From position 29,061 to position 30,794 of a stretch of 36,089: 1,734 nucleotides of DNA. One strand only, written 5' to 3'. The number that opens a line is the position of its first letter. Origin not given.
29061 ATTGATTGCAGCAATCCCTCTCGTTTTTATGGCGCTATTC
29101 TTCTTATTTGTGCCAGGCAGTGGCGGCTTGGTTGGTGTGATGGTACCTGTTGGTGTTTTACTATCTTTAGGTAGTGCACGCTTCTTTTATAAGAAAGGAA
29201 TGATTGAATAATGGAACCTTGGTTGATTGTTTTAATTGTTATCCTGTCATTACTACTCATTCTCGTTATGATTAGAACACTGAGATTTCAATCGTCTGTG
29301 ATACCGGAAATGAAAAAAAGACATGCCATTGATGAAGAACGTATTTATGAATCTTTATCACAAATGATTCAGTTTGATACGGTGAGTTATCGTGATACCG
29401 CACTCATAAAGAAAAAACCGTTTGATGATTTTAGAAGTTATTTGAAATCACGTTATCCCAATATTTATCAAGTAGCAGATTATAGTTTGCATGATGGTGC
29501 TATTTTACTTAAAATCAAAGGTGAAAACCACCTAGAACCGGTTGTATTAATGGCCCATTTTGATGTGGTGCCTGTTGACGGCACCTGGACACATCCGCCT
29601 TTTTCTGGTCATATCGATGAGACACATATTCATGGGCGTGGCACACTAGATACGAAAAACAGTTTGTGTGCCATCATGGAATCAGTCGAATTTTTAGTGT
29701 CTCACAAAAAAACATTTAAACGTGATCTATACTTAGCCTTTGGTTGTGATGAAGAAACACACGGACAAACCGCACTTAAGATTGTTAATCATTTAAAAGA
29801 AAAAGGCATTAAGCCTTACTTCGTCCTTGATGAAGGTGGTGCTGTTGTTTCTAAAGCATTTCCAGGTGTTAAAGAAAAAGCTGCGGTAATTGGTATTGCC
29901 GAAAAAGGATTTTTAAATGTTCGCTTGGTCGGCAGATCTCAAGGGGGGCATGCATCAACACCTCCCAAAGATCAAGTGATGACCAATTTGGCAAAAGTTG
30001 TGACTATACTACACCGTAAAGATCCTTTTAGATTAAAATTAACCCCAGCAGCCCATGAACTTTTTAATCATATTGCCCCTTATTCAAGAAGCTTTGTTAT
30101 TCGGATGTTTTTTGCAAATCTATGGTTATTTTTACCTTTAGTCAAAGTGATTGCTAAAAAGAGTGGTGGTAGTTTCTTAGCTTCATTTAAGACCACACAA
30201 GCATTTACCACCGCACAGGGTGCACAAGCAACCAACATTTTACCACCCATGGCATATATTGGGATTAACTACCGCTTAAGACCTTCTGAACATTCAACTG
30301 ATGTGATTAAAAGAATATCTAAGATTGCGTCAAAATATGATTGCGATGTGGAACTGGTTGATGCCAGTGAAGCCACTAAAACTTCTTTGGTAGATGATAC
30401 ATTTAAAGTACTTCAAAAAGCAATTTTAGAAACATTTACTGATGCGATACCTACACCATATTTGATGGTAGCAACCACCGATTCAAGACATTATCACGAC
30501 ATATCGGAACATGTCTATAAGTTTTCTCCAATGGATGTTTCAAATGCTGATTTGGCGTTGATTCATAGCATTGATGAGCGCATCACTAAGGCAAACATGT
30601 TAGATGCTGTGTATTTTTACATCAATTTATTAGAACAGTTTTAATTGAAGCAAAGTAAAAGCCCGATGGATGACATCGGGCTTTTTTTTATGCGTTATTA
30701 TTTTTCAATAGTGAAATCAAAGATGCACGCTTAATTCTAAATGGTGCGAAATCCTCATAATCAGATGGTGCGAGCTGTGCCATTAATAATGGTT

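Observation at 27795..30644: Operon of two unannotatable polytopic membrane proteins plus a membrane-anchored M20 hydrolase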

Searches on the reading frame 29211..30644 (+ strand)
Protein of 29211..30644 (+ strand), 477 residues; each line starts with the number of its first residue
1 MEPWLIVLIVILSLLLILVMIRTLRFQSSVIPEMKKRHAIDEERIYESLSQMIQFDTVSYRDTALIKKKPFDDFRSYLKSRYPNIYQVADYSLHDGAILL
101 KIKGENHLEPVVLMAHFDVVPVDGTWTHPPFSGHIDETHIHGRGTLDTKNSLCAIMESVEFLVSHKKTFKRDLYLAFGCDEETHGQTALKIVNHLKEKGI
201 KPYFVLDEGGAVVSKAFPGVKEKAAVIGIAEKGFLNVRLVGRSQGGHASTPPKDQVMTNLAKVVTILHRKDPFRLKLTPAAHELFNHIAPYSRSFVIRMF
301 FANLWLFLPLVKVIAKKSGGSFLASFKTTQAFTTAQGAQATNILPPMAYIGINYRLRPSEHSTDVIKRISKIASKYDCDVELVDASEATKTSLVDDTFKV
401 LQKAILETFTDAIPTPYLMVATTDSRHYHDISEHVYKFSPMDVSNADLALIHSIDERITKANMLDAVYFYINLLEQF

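Call 7: search_protein_families(library=pfam, proteins=[window:29211-30644:+], max_evalue=0.1)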
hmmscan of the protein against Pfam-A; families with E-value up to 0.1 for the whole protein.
window:29211-30644:+ (477 aa): 3 families
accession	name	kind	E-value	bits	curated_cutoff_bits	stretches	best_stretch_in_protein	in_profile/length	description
PF01546.33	Peptidase_M20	-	1e-22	81.5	24.6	1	113-475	2-205/206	Peptidase family M20/M25/M40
PF07687.19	M20_dimer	-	1.8e-06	28.3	21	1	229-375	1-101/107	Peptidase dimerisation domain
PF04389.22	Peptidase_M28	-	2.7e-06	27.7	21.3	1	98-211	2-97/193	Peptidase family M28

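Call 8: search_protein_families(library=ncbifam, proteins=[window:29211-30644:+], max_evalue=0.1)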
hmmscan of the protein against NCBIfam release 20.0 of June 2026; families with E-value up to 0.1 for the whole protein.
window:29211-30644:+ (477 aa): 49 families (the best 25 are shown)
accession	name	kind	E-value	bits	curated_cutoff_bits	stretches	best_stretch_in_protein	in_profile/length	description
NF006113.0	PRK08262.1-4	equivalog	2e-88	297.3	503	1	5-476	20-504/510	M20 family peptidase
NF006112.0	PRK08262.1-3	equivalog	9.1e-84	281.8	510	1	17-475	20-487/492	M20 family peptidase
NF006111.0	PRK08262.1-1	equivalog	1e-80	271.8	825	1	7-475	14-489/493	M20 family peptidase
NF006596.0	PRK09133.1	subfamily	2.8e-44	151.5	349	1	15-476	10-469/474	hypothetical protein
NF005913.0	PRK07906.1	subfamily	4.4e-42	144.2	382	1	37-476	9-437/442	hypothetical protein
TIGR01880.1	Ac-peptdase-euk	subfamily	8.3e-28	97.2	338.6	2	97-269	60-228/401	N-acyl-aliphatic-L-amino acid amidohydrolase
NF006399.0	PRK08651.1-2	equivalog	3e-24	85.8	381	1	43-267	4-213/405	succinyl-diaminopimelate desuccinylase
NF009557.0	PRK13009.1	equivalog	3.4e-24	85.7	284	2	103-206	55-160/377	succinyl-diaminopimelate desuccinylase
NF005710.0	PRK07522.1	subfamily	3.6e-22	79.1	412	1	42-205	7-165/391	acetylornithine deacetylase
TIGR01910.1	DapE-ArgE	subfamily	5.5e-22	78.5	217.6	2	93-252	53-196/373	ArgE/DapE family deacylase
TIGR01246.1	dapE_proteo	equivalog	1.1e-21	77.3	361.8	2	106-253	53-196/370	succinyl-diaminopimelate desuccinylase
NF006400.0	PRK08651.1-3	equivalog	6.4e-21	74.6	374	2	113-221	88-195/410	succinyl-diaminopimelate desuccinylase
NF010589.0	PRK13983.1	equivalog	1.8e-20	73.3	333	1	46-253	17-224/409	M20 family metallo-hydrolase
NF006326.0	PRK08554.1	equivalog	5.5e-19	68.3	354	1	43-212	9-174/446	peptidase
NF009555.0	PRK13004.1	equivalog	1.5e-16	60.3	321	1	96-388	59-296/399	YgeY family selenium metabolism-linked hydrolase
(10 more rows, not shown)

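Call 20: search_solved_structures(query=window:29211-30641:+, max_evalue=0.00001)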
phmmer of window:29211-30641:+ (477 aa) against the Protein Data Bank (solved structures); distinct sequences matched with E-value up to 0.00001: 14.
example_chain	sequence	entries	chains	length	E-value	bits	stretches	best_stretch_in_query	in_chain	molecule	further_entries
3ic1_A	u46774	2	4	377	4.8e-09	39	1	108-195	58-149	Succinyl-diaminopimelate desuccinylase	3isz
5vo3_A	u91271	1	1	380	5.1e-09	38.9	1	108-195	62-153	Succinyl-diaminopimelate desuccinylase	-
1q7l_A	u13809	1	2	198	7.8e-09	38.3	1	107-217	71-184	Aminoacylase-1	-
4h2k_A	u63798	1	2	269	7.8e-08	35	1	108-195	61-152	Succinyl-diaminopimelate desuccinylase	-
7uoi_A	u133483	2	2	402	1.4e-07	34.2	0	102-175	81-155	succinyl-diaminopimelate desuccinylase | Probable succinyl-diaminopimelate desuccinylase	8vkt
7t1q_A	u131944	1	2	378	8.1e-07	31.6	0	113-204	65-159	Succinyl-diaminopimelate desuccinylase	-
8f8o_A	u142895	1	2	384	8.5e-07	31.6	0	113-204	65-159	Succinyl-diaminopimelate desuccinylase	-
4ppz_A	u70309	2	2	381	9.9e-07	31.4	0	109-211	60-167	Succinyl-diaminopimelate desuccinylase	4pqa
4o23_A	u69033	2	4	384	1e-06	31.3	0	109-211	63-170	Succinyl-diaminopimelate desuccinylase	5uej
4mmo_A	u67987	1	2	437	1.5e-06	30.7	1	106-268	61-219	Sso-CP2 metallo-carboxypetidase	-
7lgp_A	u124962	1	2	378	2e-06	30.3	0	109-199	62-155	Succinyl-diaminopimelate desuccinylase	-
3khx_A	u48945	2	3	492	2.6e-06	30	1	99-184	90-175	Putative dipeptidase SACOL1801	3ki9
1vgy_A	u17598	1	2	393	2.9e-06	29.8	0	109-211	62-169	succinyl-diaminopimelate desuccinylase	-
3khz_A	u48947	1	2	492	3.6e-06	29.5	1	99-184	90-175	Putative dipeptidase SACOL1801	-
